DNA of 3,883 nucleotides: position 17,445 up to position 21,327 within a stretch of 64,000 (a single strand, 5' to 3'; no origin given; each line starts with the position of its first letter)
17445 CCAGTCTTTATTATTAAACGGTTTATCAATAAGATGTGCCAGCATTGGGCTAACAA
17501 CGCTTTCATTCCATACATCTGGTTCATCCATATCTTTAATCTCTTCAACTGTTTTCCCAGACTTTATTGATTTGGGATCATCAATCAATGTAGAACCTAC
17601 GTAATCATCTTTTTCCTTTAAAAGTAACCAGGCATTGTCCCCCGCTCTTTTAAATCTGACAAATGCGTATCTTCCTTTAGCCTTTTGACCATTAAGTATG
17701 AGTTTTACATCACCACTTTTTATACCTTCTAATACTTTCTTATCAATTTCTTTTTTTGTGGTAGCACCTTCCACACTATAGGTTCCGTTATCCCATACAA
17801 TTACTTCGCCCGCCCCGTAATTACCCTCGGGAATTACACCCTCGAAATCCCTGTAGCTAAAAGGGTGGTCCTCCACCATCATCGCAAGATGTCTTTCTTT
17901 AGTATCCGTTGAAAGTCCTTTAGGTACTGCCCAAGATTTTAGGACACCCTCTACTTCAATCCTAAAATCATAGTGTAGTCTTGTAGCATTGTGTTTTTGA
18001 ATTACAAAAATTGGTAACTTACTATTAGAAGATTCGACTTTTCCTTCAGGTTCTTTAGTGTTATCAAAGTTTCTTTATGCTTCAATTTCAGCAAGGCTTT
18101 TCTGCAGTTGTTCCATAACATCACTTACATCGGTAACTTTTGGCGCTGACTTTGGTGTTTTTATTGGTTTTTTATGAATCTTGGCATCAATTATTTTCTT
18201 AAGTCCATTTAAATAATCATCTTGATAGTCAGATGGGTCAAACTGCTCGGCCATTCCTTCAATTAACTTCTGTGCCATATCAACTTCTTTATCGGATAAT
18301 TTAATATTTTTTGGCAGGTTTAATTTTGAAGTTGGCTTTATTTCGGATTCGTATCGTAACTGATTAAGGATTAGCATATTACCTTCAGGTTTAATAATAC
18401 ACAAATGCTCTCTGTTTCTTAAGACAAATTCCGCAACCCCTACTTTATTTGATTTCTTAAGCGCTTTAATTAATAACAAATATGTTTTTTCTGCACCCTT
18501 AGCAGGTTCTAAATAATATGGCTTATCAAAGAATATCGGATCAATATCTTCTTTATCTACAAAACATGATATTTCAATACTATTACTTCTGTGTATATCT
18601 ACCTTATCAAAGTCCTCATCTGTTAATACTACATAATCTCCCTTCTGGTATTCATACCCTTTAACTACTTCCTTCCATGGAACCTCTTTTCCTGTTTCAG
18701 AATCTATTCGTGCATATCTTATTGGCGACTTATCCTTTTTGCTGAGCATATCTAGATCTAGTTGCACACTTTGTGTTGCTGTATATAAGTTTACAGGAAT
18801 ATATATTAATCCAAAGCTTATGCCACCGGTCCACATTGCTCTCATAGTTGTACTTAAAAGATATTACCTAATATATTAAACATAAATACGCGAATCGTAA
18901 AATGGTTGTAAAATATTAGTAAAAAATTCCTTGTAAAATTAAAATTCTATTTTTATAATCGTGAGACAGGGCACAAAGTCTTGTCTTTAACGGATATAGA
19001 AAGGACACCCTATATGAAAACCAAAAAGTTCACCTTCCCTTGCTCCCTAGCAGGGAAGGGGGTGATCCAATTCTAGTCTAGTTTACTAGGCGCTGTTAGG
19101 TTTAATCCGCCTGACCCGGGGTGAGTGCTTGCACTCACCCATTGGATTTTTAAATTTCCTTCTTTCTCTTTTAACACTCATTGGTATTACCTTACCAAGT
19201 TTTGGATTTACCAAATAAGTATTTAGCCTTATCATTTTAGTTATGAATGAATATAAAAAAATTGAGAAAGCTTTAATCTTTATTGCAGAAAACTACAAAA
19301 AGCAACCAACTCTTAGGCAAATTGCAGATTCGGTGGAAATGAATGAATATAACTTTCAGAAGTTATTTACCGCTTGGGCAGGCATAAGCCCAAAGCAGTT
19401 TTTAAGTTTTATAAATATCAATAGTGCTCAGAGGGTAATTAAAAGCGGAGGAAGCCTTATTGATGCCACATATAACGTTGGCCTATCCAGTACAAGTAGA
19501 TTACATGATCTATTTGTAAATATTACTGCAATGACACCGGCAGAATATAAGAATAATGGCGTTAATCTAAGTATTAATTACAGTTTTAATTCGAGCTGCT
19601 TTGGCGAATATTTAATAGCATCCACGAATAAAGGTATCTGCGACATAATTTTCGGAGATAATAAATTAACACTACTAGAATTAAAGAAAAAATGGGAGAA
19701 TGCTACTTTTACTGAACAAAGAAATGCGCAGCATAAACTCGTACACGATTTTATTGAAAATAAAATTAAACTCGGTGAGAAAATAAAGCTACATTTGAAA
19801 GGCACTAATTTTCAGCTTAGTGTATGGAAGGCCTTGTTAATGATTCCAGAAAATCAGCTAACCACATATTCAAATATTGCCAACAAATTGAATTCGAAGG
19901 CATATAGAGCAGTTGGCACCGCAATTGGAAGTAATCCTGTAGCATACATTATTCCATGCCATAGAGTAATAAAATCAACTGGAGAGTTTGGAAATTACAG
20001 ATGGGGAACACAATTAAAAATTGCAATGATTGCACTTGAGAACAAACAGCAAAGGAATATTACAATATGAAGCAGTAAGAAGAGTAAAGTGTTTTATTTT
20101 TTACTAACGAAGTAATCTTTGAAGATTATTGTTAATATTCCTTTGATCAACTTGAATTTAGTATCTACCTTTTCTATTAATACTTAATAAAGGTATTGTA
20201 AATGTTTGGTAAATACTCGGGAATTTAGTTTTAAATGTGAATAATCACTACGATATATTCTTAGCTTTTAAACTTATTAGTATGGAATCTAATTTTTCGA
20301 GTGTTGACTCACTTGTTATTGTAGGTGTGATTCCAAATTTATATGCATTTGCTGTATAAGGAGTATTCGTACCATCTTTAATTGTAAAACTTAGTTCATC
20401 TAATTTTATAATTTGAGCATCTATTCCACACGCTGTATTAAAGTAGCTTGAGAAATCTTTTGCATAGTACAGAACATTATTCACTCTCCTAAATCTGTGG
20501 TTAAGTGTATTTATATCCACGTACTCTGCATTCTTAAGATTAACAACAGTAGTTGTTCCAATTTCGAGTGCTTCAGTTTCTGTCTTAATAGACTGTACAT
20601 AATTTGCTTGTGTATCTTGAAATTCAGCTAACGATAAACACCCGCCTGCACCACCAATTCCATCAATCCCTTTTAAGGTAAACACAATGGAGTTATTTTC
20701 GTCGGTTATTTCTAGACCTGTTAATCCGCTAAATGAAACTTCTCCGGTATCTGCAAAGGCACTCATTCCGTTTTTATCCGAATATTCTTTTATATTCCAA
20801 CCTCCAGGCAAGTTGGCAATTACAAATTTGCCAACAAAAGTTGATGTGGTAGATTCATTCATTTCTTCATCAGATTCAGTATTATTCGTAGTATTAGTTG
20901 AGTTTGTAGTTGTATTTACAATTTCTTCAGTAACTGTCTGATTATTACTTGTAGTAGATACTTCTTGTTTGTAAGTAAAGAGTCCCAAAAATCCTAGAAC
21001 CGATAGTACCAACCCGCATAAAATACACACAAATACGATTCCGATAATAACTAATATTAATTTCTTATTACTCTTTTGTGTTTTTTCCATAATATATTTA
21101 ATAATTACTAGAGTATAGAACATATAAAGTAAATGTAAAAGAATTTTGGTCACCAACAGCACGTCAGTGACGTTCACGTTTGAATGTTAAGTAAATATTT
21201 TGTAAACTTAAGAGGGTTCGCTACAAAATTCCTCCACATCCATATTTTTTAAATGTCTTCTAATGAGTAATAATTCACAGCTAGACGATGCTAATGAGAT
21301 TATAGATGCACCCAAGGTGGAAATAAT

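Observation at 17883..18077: Ku and LigD are in one reading frame separated by a single TAA, and the conserved LigD phosphoesterase N-terminus has no start codon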

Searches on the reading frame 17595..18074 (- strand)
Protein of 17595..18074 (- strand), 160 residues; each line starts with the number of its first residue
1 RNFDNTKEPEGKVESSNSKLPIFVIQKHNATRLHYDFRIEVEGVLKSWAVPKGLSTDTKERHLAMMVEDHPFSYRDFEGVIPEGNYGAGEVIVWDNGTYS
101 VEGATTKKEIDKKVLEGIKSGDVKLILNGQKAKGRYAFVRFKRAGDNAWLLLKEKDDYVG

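Call 53: search_solved_structures(query=window:17595-18074:-, show_alignments=2, max_evalue=0.001)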
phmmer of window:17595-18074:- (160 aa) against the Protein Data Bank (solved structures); distinct sequences matched with E-value up to 0.001: 5.
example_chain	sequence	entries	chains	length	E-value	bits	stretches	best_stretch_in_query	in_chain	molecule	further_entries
5dmp_A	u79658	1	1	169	6.1e-40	139.9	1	19-159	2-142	Uncharacterized protein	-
2lj6_A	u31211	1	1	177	2.6e-39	137.9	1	1-157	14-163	Probable ATP-dependent DNA ligase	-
3n9b_A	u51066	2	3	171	2.5e-38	134.7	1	6-157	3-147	Probable ATP-dependent DNA ligase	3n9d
3p43_A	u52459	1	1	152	5.2e-36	127.2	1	1-144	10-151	Putative uncharacterized protein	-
3p4h_A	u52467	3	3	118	4.6e-29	104.6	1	20-124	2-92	ATP-dependent DNA ligase, N-terminal domain protein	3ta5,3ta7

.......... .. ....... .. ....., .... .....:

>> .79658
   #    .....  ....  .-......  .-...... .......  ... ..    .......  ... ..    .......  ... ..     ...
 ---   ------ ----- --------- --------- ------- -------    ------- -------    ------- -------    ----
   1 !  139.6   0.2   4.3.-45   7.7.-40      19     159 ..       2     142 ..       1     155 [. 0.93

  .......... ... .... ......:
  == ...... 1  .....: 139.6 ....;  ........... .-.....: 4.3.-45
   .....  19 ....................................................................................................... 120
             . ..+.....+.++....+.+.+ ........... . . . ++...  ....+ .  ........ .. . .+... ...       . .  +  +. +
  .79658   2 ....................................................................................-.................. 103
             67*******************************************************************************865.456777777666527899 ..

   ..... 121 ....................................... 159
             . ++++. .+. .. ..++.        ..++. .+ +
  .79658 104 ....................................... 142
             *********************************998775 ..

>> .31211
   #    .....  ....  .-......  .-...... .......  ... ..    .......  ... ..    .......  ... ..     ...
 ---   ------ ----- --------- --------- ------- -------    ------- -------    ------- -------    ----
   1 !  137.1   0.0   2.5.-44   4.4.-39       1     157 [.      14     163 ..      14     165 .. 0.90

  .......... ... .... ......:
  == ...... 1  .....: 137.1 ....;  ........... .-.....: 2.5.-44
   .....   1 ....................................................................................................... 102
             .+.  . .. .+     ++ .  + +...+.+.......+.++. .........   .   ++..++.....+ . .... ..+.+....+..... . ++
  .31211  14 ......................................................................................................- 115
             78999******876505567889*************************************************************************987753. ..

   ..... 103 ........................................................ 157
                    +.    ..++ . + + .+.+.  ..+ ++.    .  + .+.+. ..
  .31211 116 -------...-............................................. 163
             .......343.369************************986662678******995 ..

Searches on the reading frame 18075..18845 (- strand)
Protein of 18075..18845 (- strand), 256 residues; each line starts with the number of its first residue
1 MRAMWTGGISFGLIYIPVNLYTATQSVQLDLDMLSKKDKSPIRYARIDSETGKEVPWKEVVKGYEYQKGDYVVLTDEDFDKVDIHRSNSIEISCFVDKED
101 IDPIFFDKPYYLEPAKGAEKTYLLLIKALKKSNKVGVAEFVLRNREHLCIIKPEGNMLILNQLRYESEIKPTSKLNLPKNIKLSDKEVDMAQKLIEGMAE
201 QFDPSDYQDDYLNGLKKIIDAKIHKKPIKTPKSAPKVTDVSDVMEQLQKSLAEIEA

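Call 6: search_protein_families(library=pfam, proteins=[window:18078-18845:-], max_evalue=0.01)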
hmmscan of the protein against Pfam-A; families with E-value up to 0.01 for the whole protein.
window:18078-18845:- (256 aa): 1 family
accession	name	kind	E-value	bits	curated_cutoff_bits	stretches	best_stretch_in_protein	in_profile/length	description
PF02735.22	Ku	-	1.3e-48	165.9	25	1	10-190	1-190/190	Ku70/Ku80 beta-barrel domain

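Call 7: search_protein_families(library=ncbifam, proteins=[window:18078-18845:-], max_evalue=0.01)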
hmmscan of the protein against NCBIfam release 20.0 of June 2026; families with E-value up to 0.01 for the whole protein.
window:18078-18845:- (256 aa): 1 family
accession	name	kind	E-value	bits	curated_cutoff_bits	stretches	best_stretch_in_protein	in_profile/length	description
TIGR02772.2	Ku_bact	equivalog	4.6e-90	301.6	150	1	2-251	1-259/259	non-homologous end joining protein Ku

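Call 16: find_encoding_contigs(protein=window:18075-18845:-, flank=3000, max_places=10)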
Protein window:18075-18845:- (256 aa): 5 contigs read that carry it; 4 places shown.
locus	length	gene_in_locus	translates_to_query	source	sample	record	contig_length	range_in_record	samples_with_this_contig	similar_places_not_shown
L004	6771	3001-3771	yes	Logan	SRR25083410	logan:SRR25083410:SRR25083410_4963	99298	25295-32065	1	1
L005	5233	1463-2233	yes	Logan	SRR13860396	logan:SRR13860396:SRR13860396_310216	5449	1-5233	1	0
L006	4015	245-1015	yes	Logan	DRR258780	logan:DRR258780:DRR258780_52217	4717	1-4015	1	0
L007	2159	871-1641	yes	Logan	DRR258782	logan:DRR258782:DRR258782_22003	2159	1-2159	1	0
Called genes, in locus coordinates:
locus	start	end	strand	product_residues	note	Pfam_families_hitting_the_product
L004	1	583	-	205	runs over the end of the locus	-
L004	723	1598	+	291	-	-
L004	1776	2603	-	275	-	PF00165:HTH_AraC (weak), PF12833:HTH_18, PF01035:DNA_binding_1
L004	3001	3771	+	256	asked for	PF02735:Ku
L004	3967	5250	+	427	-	PF13298:LigD_N, PF01068:DNA_ligase_A_M, PF01331:mRNA_cap_enzyme (weak), PF09414:RNA_ligase, PF04679:DNA_ligase_A_C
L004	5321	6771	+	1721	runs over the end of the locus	PF00072:Response_reg, PF13385:Laminin_G_3, PF02369:Big_1 (weak)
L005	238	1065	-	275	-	PF00165:HTH_AraC (weak), PF12833:HTH_18, PF01035:DNA_binding_1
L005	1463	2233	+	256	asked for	PF02735:Ku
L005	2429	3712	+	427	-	PF13298:LigD_N, PF01068:DNA_ligase_A_M, PF01331:mRNA_cap_enzyme (weak), PF09414:RNA_ligase, PF04679:DNA_ligase_A_C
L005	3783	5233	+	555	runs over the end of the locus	?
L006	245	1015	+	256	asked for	PF02735:Ku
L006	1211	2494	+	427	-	PF13298:LigD_N, PF01068:DNA_ligase_A_M, PF01331:mRNA_cap_enzyme (weak), PF09414:RNA_ligase, PF04679:DNA_ligase_A_C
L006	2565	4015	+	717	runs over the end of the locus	?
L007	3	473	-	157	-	?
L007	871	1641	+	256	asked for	PF02735:Ku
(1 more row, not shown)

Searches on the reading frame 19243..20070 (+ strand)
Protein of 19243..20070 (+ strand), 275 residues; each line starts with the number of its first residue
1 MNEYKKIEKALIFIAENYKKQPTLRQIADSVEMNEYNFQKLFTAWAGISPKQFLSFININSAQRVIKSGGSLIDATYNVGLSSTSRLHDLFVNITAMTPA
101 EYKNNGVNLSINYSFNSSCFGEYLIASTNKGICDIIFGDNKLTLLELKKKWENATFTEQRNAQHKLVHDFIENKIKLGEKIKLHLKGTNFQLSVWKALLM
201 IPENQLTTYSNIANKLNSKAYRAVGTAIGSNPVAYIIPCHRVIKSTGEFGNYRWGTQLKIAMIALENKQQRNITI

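Call 51: search_protein_families(library=pfam, proteins=[window:19243-20070:+], max_evalue=0.001)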
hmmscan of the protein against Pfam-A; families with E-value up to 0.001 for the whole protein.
window:19243-20070:+ (275 aa): 3 families
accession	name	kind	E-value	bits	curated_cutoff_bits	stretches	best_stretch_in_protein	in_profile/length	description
PF01035.26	DNA_binding_1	-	3.8e-27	94.4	27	1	189-267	1-80/81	6-O-methylguanine DNA methyltransferase, DNA binding domain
PF12833.13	HTH_18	-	5.3e-12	46.3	33.6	1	27-104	1-79/80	Helix-turn-helix domain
PF00165.29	HTH_AraC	-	4.1e-10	40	26.6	1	14-54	1-41/42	Bacterial regulatory helix-turn-helix proteins, AraC family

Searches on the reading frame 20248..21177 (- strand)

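Call 51: search_protein_families(library=pfam, proteins=[window:20248-21177:-], max_evalue=0.001)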
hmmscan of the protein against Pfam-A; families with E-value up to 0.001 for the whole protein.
window:20248-21177:- (309 aa): 2 families
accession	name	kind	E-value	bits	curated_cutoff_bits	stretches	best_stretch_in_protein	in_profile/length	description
PF06365.17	CD34_antigen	-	0.00032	21.2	26.3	1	23-140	86-194/204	CD34/Podocalyxin family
PF12725.13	DUF3810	-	0.00075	19.4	28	0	4-103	25-121/311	Protein of unknown function (DUF3810)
